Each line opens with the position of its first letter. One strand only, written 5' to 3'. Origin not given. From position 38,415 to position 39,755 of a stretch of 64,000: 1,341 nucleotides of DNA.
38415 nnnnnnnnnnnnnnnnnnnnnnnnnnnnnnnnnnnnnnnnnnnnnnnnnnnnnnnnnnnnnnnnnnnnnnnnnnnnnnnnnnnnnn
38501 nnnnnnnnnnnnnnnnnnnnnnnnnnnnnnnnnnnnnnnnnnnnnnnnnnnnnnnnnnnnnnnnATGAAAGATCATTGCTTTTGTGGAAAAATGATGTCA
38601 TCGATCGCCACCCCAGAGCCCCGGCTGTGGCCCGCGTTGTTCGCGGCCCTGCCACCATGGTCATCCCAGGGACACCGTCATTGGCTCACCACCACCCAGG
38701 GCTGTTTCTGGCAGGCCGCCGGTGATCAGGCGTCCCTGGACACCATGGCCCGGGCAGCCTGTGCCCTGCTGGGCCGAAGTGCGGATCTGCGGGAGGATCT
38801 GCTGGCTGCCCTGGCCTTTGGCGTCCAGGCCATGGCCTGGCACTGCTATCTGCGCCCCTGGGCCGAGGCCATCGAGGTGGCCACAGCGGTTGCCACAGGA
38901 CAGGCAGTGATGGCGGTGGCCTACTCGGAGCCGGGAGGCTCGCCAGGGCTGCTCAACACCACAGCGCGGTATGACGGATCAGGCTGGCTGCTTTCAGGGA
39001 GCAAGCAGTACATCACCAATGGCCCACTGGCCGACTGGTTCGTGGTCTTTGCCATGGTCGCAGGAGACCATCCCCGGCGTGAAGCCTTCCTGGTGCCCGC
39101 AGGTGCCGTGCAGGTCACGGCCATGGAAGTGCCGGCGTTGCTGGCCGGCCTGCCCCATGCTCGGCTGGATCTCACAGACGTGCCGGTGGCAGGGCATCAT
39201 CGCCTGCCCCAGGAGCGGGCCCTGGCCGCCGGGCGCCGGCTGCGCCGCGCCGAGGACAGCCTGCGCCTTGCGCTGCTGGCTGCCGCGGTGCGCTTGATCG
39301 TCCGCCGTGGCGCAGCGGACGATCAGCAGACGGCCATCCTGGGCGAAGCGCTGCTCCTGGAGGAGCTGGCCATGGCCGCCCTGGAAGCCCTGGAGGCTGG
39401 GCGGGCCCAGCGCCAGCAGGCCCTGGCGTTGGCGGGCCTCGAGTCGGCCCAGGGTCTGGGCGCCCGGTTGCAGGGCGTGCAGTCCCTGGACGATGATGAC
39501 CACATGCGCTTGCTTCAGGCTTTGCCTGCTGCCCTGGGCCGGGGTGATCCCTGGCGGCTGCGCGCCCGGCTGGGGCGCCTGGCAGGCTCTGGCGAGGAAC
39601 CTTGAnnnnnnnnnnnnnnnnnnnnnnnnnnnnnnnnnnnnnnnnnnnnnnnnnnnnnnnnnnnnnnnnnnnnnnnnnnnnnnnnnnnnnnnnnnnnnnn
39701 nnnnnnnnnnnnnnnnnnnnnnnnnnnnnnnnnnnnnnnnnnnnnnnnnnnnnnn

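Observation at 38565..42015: Orphan MoxR(CoxD-like) ATPase / VWA(CoxE-like) pair with a coupled leader uORF, next to an ACAD-like protein and cytochrome c'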

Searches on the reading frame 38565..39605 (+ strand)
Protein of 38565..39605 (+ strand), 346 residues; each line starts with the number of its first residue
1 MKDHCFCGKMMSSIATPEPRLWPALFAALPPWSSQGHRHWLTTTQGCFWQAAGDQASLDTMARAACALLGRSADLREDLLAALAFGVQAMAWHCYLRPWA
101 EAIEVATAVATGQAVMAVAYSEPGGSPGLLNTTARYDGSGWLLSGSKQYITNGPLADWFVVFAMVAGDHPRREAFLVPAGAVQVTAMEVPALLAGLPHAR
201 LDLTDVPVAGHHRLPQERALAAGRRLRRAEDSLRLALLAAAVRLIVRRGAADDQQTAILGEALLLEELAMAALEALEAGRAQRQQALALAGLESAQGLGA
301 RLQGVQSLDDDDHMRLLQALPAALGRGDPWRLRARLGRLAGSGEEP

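Call 4: search_protein_families(library=pfam, proteins=[window:38565-39605:+], max_evalue=0.01)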
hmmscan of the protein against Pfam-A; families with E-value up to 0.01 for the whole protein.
window:38565-39605:+ (346 aa): 1 family
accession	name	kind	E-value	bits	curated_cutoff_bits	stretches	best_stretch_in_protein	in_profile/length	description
PF02770.24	Acyl-CoA_dh_M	-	9e-11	42.2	33.3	1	118-205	2-96/97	Acyl-CoA dehydrogenase, middle domain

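Call 5: search_protein_families(library=ncbifam, proteins=[window:38565-39605:+], max_evalue=0.01)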
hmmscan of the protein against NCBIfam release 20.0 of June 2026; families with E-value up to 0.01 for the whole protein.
window:38565-39605:+ (346 aa): 11 families
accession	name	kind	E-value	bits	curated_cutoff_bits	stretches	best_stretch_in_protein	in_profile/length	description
NF053553.1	prodigi_MBC_PigA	equivalog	7.7e-11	41.7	500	1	107-219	114-232/381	prodigiosin MBC biosynthesis dehydrogenase PigA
NF058590.1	AcCoDHFadEBacil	equivalog_domain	1.4e-09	37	600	1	108-169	129-194/586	acyl-CoA dehydrogenase FadE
NF045652.1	ProlPCPDhRedW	equivalog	5.3e-09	35.4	650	1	107-217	109-225/376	L-prolyl-[peptidyl-carrier protein] dehydrogenase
NF052270.1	Staph_DH_FadE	equivalog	1.9e-07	30.1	600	1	128-215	155-243/400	acyl-CoA dehydrogenase FadE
NF042439.1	SulpropCoADesulf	equivalog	3e-07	29.5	600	1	107-252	100-251/379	3-sulfinopropanoyl-CoA desulfinase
TIGR03203.1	pimD_small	equivalog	1.1e-06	28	652.7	1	130-245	136-251/378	pimeloyl-CoA dehydrogenase small subunit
NF042972.1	AcrlCoAredClosAcrC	equivalog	1.7e-05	23.7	640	1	108-166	112-172/378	acryloyl-CoA reductase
NF043006.1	CyhCrbnylCoADH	equivalog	2.1e-05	23.7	650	1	105-177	109-184/380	cyclohexane-1-carbonyl-CoA dehydrogenase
TIGR03207.1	cyc_hxne_CoA_dh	equivalog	0.00048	19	575.35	1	106-203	106-196/372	cyclohexanecarboxyl-CoA dehydrogenase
NF037942.1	ac_ACP_DH_MbtN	equivalog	0.0019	17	700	1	105-170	100-168/376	mycobactin biosynthesis acyl-ACP dehydrogenase MbtN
NF045552.1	GlutCoADH_Des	equivalog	0.0043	16.3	470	1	112-165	118-173/387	glutaryl-CoA dehydrogenase Acd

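Call 10: find_homologous_proteins(query=window:38565-39605:+)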
Query window:38565-39605:+ (346 aa): 19 proteins with E <= 0.001 among 8000 candidates.
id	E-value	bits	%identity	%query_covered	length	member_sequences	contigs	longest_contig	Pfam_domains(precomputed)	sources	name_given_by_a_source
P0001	5.4e-212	721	100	97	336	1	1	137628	PF02770.25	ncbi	-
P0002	1.1e-168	579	84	97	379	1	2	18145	PF02770.25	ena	-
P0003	4.3e-150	518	76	96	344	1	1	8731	PF02770.25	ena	-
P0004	1.8e-149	516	78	93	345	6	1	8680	PF02770.25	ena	-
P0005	2.0e-146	506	73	97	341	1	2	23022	PF02770.25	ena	-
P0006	5.2e-142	491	72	97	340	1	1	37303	PF02770.25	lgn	-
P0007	3.0e-132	459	76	86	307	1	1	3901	PF02770.25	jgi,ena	jgi:alkylation response protein AidB-like acyl-CoA dehydrogenase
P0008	2.4e-8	52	33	54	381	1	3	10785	PF02770.25,PF02771.22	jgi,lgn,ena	jgi:acyl-CoA dehydrogenase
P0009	6.9e-7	47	41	29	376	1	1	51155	PF02770.25,PF00441.30,PF08028.17,PF02771.22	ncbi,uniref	ncbi:acyl-CoA dehydrogenase family protein [Streptomyces sp. NPDC051129]|uniref:acyl-CoA dehydrogena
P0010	1.6e-6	46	42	29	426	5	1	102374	PF02770.25,PF00441.30,PF08028.17,PF02771.22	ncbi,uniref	ncbi:acyl-CoA dehydrogenase family protein [Streptomyces sp. NPDC088341]|uniref:acyl-CoA dehydrogena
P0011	2.5e-6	45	39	29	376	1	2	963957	PF02770.25,PF00441.30,PF08028.17,PF02771.22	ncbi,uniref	ncbi:acyl-CoA dehydrogenase family protein [Streptomyces sp. NPDC088810]|uniref:acyl-CoA dehydrogena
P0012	1.0e-5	43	37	29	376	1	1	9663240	PF02770.25,PF00441.30,PF08028.17,PF02771.22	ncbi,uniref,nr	ncbi:acyl-CoA dehydrogenase family protein [Streptomyces roseochromogenus]|uniref:Acyl-CoA dehydroge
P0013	1.2e-5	43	41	29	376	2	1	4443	PF02770.25,PF00441.30,PF08028.17,PF02771.22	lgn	-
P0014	2.0e-5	42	38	29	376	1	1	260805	PF02770.25,PF00441.30,PF08028.17,PF02771.22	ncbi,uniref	ncbi:acyl-CoA dehydrogenase family protein [Streptomyces sp. NPDC028722]|uniref:acyl-CoA dehydrogena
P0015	2.3e-5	42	42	29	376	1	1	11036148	PF02770.25,PF00441.30,PF08028.17,PF02771.22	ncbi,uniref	ncbi:acyl-CoA dehydrogenase family protein [Streptomyces sp. CG1]|uniref:acyl-CoA dehydrogenase fami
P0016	3.6e-5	41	38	29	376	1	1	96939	PF02770.25,PF00441.30,PF08028.17,PF02771.22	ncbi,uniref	ncbi:acyl-CoA dehydrogenase family protein [Streptomyces sp. NPDC029006]|uniref:acyl-CoA dehydrogena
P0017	4.4e-5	41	38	34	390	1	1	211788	PF02770.25,PF00441.30,PF08028.17,PF02771.22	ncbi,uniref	ncbi:acyl-CoA dehydrogenase family protein [Streptomyces sp. NPDC048603]|uniref:acyl-CoA dehydrogena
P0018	4.1e-4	38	38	31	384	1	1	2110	PF02770.25,PF00441.30,PF08028.17,PF02771.22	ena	-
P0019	8.1e-4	37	36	36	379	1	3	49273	PF02770.25,PF00441.30,PF08028.17,PF02771.22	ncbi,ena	-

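Call 11: find_encoding_contigs(protein=P0006, flank=8000, max_places=3)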
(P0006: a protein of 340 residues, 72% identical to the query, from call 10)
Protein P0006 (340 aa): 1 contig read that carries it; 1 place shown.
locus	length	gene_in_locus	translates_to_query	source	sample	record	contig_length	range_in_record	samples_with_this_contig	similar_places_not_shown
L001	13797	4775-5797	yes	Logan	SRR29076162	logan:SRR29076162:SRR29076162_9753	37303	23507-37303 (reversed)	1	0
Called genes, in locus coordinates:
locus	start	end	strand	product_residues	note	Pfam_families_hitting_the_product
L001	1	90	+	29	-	?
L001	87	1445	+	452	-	PF01425:Amidase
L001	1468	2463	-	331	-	PF01073:3Beta_HSD, PF01370:Epimerase, PF02719:Polysacc_synt_2 (weak), PF04321:RmlD_sub_bind, PF16363:GDP_Man_Dehyd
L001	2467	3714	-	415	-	PF03721:UDPG_MGDP_dh_N, PF00984:UDPG_MGDP_dh, PF03720:UDPG_MGDP_dh_C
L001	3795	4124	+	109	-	PF00708:Acylphosphatase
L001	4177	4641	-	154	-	PF01322:Cytochrom_C_2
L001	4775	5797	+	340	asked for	PF02770:Acyl-CoA_dh_M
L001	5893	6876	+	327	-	PF13191:AAA_16 (weak), PF00004:AAA, PF07724:AAA_2 (faint), PF07726:AAA_3 (faint), PF07728:AAA_5 (weak)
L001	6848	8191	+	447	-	PF05762:VWA_CoxE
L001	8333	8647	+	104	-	PF04316:FlgM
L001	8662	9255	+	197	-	-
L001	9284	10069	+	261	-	-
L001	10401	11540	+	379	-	PF00669:Flagellin_N, PF00700:Flagellin_C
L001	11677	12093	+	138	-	PF03646:FlaG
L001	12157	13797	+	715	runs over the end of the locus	PF02465:FliD_N, PF07195:FliD_C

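Call 12: find_encoding_contigs(protein=P0005, flank=8000, max_places=3)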
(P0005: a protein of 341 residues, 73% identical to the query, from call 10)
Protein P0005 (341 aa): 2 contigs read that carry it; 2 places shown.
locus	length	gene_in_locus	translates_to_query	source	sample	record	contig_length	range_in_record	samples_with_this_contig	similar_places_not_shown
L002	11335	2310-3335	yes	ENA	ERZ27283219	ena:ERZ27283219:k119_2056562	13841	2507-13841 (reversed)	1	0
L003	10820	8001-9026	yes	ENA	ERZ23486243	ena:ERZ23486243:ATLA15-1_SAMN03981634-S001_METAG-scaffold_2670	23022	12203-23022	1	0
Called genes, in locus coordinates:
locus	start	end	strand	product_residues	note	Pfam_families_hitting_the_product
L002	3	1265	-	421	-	?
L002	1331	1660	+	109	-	PF00708:Acylphosphatase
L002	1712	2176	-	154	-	PF01322:Cytochrom_C_2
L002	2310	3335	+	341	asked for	PF02770:Acyl-CoA_dh_M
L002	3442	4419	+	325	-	PF13191:AAA_16 (weak), PF00004:AAA, PF07724:AAA_2 (weak), PF07726:AAA_3 (faint), PF07728:AAA_5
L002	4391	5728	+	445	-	PF05762:VWA_CoxE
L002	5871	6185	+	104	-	PF04316:FlgM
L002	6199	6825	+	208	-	PF05130:FlgN (faint)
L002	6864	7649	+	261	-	-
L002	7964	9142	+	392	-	PF00669:Flagellin_N, PF00700:Flagellin_C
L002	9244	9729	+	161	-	PF03646:FlaG (weak)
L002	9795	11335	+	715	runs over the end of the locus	PF02465:FliD_N, PF07195:FliD_C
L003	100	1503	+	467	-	PF13454:NAD_binding_9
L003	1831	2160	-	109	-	PF02447:GntP_permease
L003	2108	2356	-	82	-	PF02447:GntP_permease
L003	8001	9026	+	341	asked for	PF02770:Acyl-CoA_dh_M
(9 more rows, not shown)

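Call 13: find_encoding_contigs(protein=P0002, flank=8000, max_places=3)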
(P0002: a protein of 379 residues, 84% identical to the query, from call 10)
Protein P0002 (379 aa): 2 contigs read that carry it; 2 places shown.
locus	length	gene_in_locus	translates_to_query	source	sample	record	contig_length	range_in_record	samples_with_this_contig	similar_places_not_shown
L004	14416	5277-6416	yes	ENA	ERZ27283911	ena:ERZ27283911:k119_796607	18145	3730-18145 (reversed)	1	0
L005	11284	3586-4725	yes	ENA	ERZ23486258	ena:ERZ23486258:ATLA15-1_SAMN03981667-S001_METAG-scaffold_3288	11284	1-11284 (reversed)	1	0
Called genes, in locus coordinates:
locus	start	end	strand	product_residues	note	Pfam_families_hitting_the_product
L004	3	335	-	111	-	?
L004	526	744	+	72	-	-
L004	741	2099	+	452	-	PF01425:Amidase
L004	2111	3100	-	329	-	PF01073:3Beta_HSD, PF01370:Epimerase, PF02719:Polysacc_synt_2, PF04321:RmlD_sub_bind, PF16363:GDP_Man_Dehyd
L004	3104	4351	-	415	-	PF03721:UDPG_MGDP_dh_N, PF00984:UDPG_MGDP_dh, PF03720:UDPG_MGDP_dh_C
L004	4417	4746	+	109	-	PF00708:Acylphosphatase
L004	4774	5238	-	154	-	PF01322:Cytochrom_C_2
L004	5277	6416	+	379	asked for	PF02770:Acyl-CoA_dh_M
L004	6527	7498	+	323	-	PF13191:AAA_16, PF00004:AAA, PF07724:AAA_2 (faint), PF07726:AAA_3 (faint), PF07728:AAA_5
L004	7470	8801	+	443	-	PF05762:VWA_CoxE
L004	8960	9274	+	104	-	PF04316:FlgM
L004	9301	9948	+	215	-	PF05130:FlgN (faint)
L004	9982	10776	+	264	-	PF07317:PilZN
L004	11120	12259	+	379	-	PF00669:Flagellin_N, PF00700:Flagellin_C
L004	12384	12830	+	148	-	PF03646:FlaG (weak)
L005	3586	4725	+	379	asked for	PF02770:Acyl-CoA_dh_M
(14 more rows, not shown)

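Call 14: search_protein_families(library=padloc, proteins=[window:38565-39605:+], max_evalue=0.01)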
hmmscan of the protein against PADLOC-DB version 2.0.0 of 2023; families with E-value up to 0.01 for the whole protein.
window:38565-39605:+ (346 aa): 0 families

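Call 28: search_solved_structures(query=window:38595-39605:+, max_evalue=0.01)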
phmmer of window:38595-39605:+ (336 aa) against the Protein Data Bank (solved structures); distinct sequences matched with E-value up to 0.01: 63 (the best 60 are shown).
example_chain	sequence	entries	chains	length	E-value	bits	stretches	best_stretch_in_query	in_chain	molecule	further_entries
3swo_A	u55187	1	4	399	6.1e-10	42.1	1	98-213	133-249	Glutaryl-CoA dehydrogenase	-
5idu_A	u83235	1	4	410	2e-09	40.4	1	40-252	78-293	Acyl-CoA dehydrogenase domain protein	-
5jsc_A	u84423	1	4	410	7.6e-09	38.5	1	48-251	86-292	Putative acyl-CoA dehydrogenase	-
2eba_A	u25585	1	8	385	9.7e-09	38.1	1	96-269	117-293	Putative glutaryl-CoA dehydrogenase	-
6cxt_B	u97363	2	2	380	3.1e-08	36.4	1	97-171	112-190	Butyryl-CoA dehydrogenase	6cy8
3owa_A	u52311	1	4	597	3.7e-08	36.2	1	98-168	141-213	Acyl-CoA dehydrogenase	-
3d6b_A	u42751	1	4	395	4.3e-08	36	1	98-217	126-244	Glutaryl-CoA dehydrogenase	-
3eom_A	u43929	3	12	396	4.3e-08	36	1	98-217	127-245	Glutaryl-CoA dehydrogenase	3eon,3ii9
3gnc_A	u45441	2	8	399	4.4e-08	36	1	98-217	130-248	Glutaryl-CoA dehydrogenase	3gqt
3pfd_A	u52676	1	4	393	5.2e-08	35.7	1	93-159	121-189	Acyl-CoA dehydrogenase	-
8w0t_A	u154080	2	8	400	7.9e-08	35.1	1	99-160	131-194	Long-chain specific acyl-CoA dehydrogenase, mitochondrial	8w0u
8w0z_A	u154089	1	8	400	8.2e-08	35.1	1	99-160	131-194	Long-chain specific acyl-CoA dehydrogenase, mitochondrial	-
6af6_A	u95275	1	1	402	1.1e-07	34.6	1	98-209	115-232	L-prolyl-[peptidyl-carrier protein] dehydrogenase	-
5zw0_A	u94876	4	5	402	1.2e-07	34.6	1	98-209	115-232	L-prolyl-[peptidyl-carrier protein] dehydrogenase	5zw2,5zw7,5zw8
4m9a_A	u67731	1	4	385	1.3e-07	34.4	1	99-227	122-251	Acyl-CoA dehydrogenase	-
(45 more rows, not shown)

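Call 37: find_homologous_proteins(query=A2, max_evalue=1e-10)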
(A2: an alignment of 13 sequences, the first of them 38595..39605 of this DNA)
Query A2 (13 sequences) (336 aa, profile of the alignment): 37 proteins with E <= 1e-10 among 8000 candidates.
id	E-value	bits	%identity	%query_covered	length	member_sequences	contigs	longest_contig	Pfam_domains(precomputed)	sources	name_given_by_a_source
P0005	1.8e-109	384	74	100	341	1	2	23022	PF02770.25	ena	-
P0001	1.5e-107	378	100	100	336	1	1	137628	PF02770.25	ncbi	-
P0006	1.4e-105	372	72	99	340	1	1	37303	PF02770.25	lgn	-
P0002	1.7e-105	371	84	99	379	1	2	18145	PF02770.25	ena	-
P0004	8.1e-100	353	78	96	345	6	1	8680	PF02770.25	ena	-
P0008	1.6e-98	348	33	56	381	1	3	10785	PF02770.25,PF02771.22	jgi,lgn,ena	jgi:acyl-CoA dehydrogenase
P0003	1.3e-97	345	76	99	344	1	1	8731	PF02770.25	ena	-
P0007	3.3e-91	324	76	89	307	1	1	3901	PF02770.25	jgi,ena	jgi:alkylation response protein AidB-like acyl-CoA dehydrogenase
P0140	1.7e-90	322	24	52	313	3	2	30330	PF02770.25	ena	-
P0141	6.7e-84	300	24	53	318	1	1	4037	PF02770.25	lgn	-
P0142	4.7e-80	288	25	28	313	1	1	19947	PF02770.25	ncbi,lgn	-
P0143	8.5e-72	260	25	26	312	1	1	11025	PF02770.25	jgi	jgi:hypothetical protein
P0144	4.2e-38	149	34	24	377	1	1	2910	PF02770.25,PF00441.30,PF08028.17,PF02771.22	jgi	jgi:alkylation response protein AidB-like acyl-CoA dehydrogenase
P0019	6.1e-36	142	36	37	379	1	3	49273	PF02770.25,PF00441.30,PF08028.17,PF02771.22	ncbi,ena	-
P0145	6.1e-35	139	30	28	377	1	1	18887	PF02770.25,PF00441.30,PF08028.17,PF02771.22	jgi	jgi:alkylation response protein AidB-like acyl-CoA dehydrogenase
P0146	9.1e-35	139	31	41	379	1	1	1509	PF02770.25,PF22924.2,PF00441.30,PF08028.17,PF02771.22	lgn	-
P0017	1.4e-32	131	38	35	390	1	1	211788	PF02770.25,PF00441.30,PF08028.17,PF02771.22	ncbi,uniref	ncbi:acyl-CoA dehydrogenase family protein [Streptomyces sp. NPDC048603]|uniref:acyl-CoA dehydrogena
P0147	1.1e-31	128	35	33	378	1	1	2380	PF02770.25,PF00441.30,PF08028.17,PF02771.22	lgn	-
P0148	9.7e-31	125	32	32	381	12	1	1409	PF02770.25,PF00441.30,PF08028.17,PF02771.22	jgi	jgi:butyryl-CoA dehydrogenase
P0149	3.7e-30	123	35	32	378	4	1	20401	PF02770.25,PF00441.30,PF08028.17,PF02771.22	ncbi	ncbi:MAG: acyl-CoA dehydrogenase family protein [Gammaproteobacteria bacterium]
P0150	6.8e-29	119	33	37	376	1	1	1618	PF02770.25,PF00441.30,PF08028.17,PF02771.22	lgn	-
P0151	7.5e-29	119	33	48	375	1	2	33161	PF02770.25,PF00441.30,PF08028.17,PF02771.22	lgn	-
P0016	5.4e-28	116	38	30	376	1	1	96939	PF02770.25,PF00441.30,PF08028.17,PF02771.22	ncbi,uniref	ncbi:acyl-CoA dehydrogenase family protein [Streptomyces sp. NPDC029006]|uniref:acyl-CoA dehydrogena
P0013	1.3e-27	115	41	30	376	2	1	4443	PF02770.25,PF00441.30,PF08028.17,PF02771.22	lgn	-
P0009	2.5e-27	114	41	30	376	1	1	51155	PF02770.25,PF00441.30,PF08028.17,PF02771.22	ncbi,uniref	ncbi:acyl-CoA dehydrogenase family protein [Streptomyces sp. NPDC051129]|uniref:acyl-CoA dehydrogena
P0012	4.6e-27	113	37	30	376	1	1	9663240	PF02770.25,PF00441.30,PF08028.17,PF02771.22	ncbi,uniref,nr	ncbi:acyl-CoA dehydrogenase family protein [Streptomyces roseochromogenus]|uniref:Acyl-CoA dehydroge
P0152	7.5e-27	112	35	48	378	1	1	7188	PF02770.25,PF00441.30,PF08028.17,PF02771.22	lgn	-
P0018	7.9e-27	112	38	32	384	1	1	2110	PF02770.25,PF00441.30,PF08028.17,PF02771.22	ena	-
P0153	1.8e-26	111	37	37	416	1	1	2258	PF02770.25,PF00441.30,PF08028.17,PF02771.22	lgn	-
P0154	8.5e-26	109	38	28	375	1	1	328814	PF02770.25,PF00441.30,PF08028.17,PF02771.22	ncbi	ncbi:acyl-CoA dehydrogenase family protein [Streptomyces sp. NPDC055254]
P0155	1.2e-19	89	52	8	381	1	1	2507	PF02770.25,PF00441.30,PF08028.17,PF02771.22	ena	-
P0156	4.5e-19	87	32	25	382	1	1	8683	PF02770.25,PF00441.30,PF08028.17,PF02771.22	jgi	jgi:acyl-CoA dehydrogenase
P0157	1.3e-17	82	35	17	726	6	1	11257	PF02770.25,PF00441.30,PF02771.22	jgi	jgi:alkylation response protein AidB-like acyl-CoA dehydrogenase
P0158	3.5e-17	81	48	6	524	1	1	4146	PF02770.25,PF22924.2,PF00441.30,PF08028.17,PF02771.22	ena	-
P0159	1.2e-15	76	36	17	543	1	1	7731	PF02770.25,PF00441.30,PF08028.17,PF02771.22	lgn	-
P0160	9.1e-12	63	28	52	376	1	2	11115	PF02770.25,PF00441.30,PF08028.17,PF02771.22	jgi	jgi:alkylation response protein AidB-like acyl-CoA dehydrogenase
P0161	1.3e-11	62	24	29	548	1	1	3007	PF02770.25,PF00441.30,PF08028.17,PF02771.22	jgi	jgi:(2S)-methylsuccinyl-CoA dehydrogenase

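Call 38: find_encoding_contigs(protein=P0008, flank=5000, max_places=3)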
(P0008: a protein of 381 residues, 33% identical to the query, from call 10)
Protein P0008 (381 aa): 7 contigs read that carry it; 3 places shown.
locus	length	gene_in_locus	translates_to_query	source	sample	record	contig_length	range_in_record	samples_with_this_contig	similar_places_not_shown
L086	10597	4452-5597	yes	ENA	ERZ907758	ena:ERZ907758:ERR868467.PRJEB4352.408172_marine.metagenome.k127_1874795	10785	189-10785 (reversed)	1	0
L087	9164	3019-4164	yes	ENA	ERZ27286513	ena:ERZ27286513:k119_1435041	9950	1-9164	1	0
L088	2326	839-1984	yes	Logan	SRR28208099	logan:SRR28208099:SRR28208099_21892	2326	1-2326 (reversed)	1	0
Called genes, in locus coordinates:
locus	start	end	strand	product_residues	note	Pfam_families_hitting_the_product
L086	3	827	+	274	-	?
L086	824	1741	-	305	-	PF02558:ApbA, PF03807:F420_oxidored (weak), PF08546:ApbA_C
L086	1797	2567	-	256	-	PF00565:SNase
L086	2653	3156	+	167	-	PF09411:PagL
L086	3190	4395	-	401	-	PF02771:Acyl-CoA_dh_N, PF02770:Acyl-CoA_dh_M, PF00441:Acyl-CoA_dh_1, PF08028:Acyl-CoA_dh_2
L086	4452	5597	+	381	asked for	PF02771:Acyl-CoA_dh_N, PF02770:Acyl-CoA_dh_M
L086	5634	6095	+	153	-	-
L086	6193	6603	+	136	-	-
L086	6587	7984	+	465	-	PF05762:VWA_CoxE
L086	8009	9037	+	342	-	PF00296:Bac_luciferase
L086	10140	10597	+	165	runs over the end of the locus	-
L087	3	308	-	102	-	?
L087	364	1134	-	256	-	PF00565:SNase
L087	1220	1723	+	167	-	PF09411:PagL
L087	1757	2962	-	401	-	PF02771:Acyl-CoA_dh_N, PF02770:Acyl-CoA_dh_M, PF00441:Acyl-CoA_dh_1, PF08028:Acyl-CoA_dh_2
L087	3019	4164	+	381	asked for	PF02771:Acyl-CoA_dh_N, PF02770:Acyl-CoA_dh_M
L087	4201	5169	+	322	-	PF00004:AAA (weak), PF07728:AAA_5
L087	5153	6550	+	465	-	PF05762:VWA_CoxE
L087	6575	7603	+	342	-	PF00296:Bac_luciferase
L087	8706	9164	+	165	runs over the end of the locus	-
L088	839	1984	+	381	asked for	PF02771:Acyl-CoA_dh_N, PF02770:Acyl-CoA_dh_M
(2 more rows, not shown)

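Call 39: find_encoding_contigs(protein=P0140, flank=5000, max_places=2)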
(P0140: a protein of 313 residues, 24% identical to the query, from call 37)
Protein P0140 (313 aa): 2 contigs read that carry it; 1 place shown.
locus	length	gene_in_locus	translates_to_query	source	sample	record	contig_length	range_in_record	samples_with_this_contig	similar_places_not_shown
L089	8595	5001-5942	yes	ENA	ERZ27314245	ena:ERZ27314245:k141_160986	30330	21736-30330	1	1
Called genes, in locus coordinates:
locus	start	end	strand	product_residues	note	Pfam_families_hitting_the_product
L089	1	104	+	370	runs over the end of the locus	PF05222:AlaDh_PNT_N, PF01262:AlaDh_PNT_C, PF02826:2-Hacid_dh_C (weak)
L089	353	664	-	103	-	-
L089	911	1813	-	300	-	PF01694:Rhomboid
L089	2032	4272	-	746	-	PF13549:ATP-grasp_5, PF13380:CoA_binding_2, PF13607:Succ_CoA_lig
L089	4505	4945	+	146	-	PF12802:MarR_2, PF01047:MarR, PF01978:TrmB (faint)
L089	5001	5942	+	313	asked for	PF02770:Acyl-CoA_dh_M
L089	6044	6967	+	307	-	PF13191:AAA_16, PF00004:AAA, PF07724:AAA_2 (weak), PF07726:AAA_3 (faint), PF07728:AAA_5, PF13401:AAA_22 (faint)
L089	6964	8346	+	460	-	PF05762:VWA_CoxE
